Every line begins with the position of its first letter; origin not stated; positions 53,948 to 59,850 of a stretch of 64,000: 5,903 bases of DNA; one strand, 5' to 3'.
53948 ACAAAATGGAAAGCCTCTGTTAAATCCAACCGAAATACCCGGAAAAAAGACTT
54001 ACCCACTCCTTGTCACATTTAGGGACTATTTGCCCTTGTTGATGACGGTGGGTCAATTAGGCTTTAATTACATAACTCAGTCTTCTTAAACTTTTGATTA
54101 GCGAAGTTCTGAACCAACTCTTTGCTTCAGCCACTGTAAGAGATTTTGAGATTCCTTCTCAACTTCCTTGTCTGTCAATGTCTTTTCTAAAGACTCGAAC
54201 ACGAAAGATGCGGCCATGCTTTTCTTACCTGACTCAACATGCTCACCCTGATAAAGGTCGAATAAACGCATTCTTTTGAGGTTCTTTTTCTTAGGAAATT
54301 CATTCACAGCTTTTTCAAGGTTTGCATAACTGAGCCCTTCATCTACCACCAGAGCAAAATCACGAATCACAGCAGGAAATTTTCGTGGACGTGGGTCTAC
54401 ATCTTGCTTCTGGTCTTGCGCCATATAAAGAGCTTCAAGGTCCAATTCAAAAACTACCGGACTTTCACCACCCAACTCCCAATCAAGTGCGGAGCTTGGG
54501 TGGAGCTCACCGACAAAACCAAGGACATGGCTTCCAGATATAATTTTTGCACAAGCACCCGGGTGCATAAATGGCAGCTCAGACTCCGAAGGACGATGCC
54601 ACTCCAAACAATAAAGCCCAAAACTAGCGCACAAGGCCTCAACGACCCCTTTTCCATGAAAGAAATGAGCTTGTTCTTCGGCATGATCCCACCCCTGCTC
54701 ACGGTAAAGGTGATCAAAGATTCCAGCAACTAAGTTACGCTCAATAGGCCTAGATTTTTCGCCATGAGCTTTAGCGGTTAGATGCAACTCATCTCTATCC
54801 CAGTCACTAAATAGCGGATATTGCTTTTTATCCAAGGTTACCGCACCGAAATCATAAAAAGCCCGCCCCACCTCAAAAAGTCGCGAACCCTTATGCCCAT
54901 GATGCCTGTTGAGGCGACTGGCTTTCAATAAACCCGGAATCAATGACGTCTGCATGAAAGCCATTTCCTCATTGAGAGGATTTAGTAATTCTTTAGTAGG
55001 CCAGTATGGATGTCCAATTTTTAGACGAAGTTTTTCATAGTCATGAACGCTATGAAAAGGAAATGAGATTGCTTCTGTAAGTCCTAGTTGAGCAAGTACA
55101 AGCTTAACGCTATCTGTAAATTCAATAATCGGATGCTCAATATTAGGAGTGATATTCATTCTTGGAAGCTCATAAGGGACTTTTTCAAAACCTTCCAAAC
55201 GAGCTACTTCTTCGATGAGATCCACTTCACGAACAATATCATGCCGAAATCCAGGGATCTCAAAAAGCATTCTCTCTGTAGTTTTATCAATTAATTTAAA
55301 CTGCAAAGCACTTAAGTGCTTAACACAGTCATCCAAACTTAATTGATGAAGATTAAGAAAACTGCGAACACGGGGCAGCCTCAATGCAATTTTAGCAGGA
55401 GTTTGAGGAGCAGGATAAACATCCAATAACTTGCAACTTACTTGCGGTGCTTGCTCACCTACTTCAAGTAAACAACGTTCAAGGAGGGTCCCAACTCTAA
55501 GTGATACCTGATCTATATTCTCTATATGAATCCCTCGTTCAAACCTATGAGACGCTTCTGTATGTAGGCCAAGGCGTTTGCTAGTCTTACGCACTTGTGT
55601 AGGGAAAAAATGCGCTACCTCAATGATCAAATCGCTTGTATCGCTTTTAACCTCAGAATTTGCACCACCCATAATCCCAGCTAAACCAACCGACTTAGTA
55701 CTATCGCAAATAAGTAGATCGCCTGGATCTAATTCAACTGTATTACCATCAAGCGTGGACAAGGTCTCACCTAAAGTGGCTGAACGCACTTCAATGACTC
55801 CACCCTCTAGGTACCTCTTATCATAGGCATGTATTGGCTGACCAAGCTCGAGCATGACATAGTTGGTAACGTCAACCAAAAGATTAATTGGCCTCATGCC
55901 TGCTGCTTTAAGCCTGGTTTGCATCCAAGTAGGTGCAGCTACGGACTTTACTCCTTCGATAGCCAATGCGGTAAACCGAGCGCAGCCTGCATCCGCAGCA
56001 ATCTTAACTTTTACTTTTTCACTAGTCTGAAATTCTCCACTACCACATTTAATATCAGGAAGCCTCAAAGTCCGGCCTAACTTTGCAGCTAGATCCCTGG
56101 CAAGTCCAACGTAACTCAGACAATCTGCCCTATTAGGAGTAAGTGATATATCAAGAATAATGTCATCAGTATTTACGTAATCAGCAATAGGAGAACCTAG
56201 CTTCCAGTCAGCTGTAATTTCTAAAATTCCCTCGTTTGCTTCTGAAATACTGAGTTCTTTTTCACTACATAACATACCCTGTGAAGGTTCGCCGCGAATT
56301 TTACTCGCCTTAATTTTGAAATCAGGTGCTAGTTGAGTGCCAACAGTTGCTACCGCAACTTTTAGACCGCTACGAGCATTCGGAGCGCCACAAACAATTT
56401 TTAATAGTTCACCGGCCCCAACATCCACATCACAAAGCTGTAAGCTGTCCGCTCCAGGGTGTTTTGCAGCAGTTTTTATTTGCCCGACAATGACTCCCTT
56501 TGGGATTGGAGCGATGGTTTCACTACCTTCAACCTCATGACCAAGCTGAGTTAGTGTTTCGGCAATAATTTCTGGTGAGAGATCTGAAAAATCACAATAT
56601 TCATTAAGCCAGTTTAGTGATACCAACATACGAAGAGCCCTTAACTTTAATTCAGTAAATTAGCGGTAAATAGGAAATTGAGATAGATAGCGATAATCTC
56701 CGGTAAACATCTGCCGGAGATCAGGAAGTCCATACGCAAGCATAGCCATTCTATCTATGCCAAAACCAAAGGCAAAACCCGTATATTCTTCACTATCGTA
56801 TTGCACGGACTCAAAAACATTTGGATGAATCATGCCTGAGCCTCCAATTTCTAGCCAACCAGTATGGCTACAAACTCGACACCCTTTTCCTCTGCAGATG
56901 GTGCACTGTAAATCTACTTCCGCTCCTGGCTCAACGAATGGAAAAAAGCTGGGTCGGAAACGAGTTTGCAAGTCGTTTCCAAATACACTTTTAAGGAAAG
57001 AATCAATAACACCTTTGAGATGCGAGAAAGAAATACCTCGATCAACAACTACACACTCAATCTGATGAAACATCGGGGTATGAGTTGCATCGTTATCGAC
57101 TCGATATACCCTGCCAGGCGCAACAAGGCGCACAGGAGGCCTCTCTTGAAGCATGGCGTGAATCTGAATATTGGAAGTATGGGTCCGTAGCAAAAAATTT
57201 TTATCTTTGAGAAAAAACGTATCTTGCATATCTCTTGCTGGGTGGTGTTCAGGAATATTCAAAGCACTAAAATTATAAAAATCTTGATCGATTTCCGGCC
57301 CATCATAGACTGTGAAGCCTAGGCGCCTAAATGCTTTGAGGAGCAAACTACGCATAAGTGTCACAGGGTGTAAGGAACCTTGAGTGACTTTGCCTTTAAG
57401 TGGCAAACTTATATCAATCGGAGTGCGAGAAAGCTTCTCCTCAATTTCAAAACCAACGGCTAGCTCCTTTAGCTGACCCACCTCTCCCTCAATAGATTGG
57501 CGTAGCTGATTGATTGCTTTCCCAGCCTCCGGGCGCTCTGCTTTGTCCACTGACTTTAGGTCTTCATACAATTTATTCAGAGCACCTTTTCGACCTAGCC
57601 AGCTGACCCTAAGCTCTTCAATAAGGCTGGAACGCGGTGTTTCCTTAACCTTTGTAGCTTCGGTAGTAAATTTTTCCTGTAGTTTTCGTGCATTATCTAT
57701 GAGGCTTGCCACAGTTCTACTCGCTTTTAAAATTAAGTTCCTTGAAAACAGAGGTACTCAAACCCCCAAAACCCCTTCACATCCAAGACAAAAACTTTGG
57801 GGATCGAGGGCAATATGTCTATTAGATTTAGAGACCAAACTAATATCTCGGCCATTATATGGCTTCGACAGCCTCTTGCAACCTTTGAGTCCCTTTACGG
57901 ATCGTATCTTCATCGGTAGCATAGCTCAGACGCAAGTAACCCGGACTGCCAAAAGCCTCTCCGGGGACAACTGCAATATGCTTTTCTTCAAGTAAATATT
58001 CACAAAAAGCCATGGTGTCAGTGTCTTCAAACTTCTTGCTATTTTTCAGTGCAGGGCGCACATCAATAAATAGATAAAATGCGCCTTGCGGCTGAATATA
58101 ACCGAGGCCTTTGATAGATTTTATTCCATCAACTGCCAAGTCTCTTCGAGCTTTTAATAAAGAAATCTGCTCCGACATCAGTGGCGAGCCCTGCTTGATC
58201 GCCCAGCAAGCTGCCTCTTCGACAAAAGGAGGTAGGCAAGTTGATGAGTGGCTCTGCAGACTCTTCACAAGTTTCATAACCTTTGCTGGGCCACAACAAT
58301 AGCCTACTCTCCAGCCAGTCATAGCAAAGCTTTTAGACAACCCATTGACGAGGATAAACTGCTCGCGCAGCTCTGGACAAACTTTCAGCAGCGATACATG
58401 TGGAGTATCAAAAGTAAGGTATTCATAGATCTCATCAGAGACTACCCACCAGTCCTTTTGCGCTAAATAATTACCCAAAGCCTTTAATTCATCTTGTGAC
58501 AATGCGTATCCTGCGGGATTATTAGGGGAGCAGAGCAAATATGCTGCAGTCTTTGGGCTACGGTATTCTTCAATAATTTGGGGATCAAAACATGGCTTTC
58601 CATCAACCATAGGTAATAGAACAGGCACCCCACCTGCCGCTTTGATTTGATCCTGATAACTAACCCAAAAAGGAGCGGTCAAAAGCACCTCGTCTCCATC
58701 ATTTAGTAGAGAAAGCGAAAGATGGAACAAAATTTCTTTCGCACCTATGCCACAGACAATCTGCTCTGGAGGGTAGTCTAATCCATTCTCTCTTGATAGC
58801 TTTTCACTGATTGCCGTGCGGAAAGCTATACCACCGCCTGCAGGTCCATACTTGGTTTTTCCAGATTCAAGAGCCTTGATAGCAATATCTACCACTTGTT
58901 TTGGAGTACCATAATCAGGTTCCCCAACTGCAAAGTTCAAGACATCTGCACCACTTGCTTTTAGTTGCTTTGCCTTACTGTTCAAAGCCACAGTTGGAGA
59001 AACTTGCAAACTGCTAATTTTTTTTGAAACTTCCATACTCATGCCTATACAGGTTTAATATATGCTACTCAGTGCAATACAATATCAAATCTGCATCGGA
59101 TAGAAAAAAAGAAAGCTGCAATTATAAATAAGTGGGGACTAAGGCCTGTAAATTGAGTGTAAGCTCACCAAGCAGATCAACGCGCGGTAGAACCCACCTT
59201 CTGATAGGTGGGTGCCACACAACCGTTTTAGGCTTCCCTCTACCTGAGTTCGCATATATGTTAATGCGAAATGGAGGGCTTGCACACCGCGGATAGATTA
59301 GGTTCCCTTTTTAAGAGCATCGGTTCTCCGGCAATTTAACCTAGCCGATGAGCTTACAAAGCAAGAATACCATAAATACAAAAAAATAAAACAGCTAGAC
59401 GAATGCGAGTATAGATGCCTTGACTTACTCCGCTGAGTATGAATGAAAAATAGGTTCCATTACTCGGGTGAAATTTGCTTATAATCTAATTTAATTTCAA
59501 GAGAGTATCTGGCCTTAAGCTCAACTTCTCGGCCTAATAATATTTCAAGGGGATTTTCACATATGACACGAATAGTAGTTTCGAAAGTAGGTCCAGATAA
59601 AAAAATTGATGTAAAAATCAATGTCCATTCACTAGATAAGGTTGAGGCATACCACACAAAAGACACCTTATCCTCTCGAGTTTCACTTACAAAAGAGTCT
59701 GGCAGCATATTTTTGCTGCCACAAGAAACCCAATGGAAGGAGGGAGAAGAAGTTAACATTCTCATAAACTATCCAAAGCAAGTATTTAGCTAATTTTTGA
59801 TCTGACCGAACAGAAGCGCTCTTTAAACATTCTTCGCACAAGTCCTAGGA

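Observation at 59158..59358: Multi-helix structured RNA candidate of about 200 nt between aspC-pheST and the M16 peptidase gene, not matching any class I can recognise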

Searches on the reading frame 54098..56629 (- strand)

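Call 8: search_protein_families(library=pfam, proteins=[window:54098-56629:-])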
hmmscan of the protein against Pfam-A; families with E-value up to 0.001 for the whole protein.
window:54098-56629:- (843 aa): 5 families
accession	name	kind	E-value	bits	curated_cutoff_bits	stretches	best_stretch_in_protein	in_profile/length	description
PF03483.22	B3_4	-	2.1e-61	207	29.3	1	216-385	2-171/174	B3/4 domain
PF17759.6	tRNA_synthFbeta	-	1.3e-44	152.7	22.4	1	485-731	2-214/214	Phenylalanyl tRNA synthetase beta chain CLM domain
PF03147.19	FDX-ACB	-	9.9e-25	87.3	31.1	1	750-843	2-94/94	Ferredoxin-fold anticodon binding domain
PF01588.26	tRNA_bind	-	4.1e-23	81.7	27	1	46-146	1-95/96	Putative tRNA binding domain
PF03484.21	B5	-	8.9e-16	58.3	28.6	1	414-481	1-67/67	tRNA synthetase B5 domain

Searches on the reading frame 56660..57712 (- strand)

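Call 8: search_protein_families(library=pfam, proteins=[window:56660-57712:-])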
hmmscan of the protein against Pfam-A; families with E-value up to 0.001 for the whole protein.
window:56660-57712:- (350 aa): 2 families
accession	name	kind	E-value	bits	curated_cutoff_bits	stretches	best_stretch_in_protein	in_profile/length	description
PF01409.25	tRNA-synt_2d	-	3.8e-96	321.8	19.8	1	99-346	2-246/246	tRNA synthetases class II core domain (F)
PF02912.23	Phe_tRNA-synt_N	-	1.7e-14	54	22.3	1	31-83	6-58/69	Aminoacyl tRNA synthetase class II, N-terminal domain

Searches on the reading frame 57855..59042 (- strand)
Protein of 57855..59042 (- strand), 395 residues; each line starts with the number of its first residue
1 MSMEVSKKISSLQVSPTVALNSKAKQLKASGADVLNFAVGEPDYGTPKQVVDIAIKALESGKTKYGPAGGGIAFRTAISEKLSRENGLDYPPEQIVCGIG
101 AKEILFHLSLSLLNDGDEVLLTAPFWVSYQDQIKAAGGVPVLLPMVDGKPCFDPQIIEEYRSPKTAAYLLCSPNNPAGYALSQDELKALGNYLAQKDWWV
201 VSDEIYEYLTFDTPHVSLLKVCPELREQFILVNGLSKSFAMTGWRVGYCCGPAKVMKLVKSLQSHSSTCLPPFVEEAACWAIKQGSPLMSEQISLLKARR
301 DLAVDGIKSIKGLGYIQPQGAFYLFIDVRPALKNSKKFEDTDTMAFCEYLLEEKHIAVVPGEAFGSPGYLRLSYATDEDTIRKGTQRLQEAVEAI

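Call 8: search_protein_families(library=pfam, proteins=[window:57855-59042:-])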
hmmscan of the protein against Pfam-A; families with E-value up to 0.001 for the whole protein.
window:57855-59042:- (395 aa): 1 family
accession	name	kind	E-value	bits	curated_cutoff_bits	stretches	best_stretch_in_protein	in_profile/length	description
PF00155.27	Aminotran_1_2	-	1.6e-64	218.8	19.7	1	33-388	2-361/361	Aminotransferase class I and II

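Call 16: find_related_loci(query=window:57855-59042:-, collection=genome_contigs, flank=3000)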
Query window:57855-59042:- (395 aa) in genome_contigs; peptide patterns used: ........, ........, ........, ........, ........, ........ (x = any residue, [..] = any of these).
46 stretches matched a pattern; 9 encode a relative of the query (tblastn E <= 1e-3); 9 distinct loci.
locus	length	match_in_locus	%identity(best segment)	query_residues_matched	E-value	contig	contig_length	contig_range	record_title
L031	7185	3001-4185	91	1-395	0e+0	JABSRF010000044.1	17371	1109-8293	MAG: Oligoflexales bacterium isolate DT_79 DT-Oligoflexales-1_scaffold_44, whole genome shotgun sequence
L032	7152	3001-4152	41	3-390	9e-100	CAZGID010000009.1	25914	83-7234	MAG TPA_asm: uncultured bacterium isolate SRP193661_co1_15 genome assembly, contig: NODE_1957_length_25914_cov_5.202057,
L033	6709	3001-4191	38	2-395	3e-87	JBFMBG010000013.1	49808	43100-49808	MAG: Bacillota bacterium isolate MAG158 MAG158_13, whole genome shotgun sequence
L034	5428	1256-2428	37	5-393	5e-83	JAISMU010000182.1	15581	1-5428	MAG: Deltaproteobacteria bacterium isolate Im510_bin51 k119_1157858, whole genome shotgun sequence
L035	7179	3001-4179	36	4-391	4e-75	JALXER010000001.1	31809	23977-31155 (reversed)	MAG: Rhodobacteraceae bacterium isolate T2_metabat2_scaf2bin.416 T2_NODE_1000_length_31809_cov_1.998390, whole genome sh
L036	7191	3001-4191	31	4-395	4e-63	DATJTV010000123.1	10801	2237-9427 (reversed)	MAG TPA_asm: Acetobacteraceae bacterium isolate SMAG_U15029 k141_4400691, whole genome shotgun sequence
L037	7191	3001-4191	32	4-395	9e-67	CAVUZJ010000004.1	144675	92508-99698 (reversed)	MAG: uncultured proteobacterium isolate MFD05512.bin.1.28 genome assembly, contig: contig_12741, whole genome shotgun se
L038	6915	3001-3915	27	79-388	4e-30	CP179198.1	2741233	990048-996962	Arenicellales bacterium nBUS_45 chromosome, complete genome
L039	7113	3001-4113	28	2-367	4e-29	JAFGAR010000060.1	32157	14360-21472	MAG: Candidatus Thorarchaeota archaeon isolate Zod_maxbin.0292 k87_1980404, whole genome shotgun sequence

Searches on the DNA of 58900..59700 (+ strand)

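Call 4: search_rna_families(source=window, start=58900, end=59700, threshold=evalue, max_evalue=1, show_alignments=3)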
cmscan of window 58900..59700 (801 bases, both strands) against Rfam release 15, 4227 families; matches with E-value up to 1: 1.
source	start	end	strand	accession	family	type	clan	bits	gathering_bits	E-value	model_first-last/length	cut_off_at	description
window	59159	59356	-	RF00013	6S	Gene;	-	58.3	46.4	6.9e-11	1-187/187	no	6S / SsrS RNA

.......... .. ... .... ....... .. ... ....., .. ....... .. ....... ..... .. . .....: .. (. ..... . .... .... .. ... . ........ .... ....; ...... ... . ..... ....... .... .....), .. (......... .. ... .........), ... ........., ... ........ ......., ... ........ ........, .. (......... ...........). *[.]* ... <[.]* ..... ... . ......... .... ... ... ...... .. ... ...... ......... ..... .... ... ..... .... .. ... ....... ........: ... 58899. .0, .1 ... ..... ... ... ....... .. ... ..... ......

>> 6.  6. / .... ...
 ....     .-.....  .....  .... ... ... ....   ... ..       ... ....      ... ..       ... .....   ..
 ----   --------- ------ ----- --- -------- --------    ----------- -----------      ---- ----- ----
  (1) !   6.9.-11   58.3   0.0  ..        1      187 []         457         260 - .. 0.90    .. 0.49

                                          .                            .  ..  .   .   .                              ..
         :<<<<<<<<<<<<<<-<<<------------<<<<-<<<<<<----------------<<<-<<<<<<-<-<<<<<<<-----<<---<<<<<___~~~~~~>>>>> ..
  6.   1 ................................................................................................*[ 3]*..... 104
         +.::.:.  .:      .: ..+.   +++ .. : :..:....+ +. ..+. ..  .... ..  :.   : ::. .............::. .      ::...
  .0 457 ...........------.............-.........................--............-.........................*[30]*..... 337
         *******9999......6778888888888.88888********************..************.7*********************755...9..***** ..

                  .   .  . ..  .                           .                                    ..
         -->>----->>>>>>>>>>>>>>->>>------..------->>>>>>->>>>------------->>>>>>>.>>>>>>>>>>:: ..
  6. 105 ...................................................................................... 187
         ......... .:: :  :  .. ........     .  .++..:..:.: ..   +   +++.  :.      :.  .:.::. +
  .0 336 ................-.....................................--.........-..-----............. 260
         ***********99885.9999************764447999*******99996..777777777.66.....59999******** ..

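Call 11: search_dna_similar(query=window:59100-59420:+, collection=plasmids, mode=distant)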
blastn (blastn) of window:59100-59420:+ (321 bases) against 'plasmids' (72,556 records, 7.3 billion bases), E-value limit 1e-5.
No match.
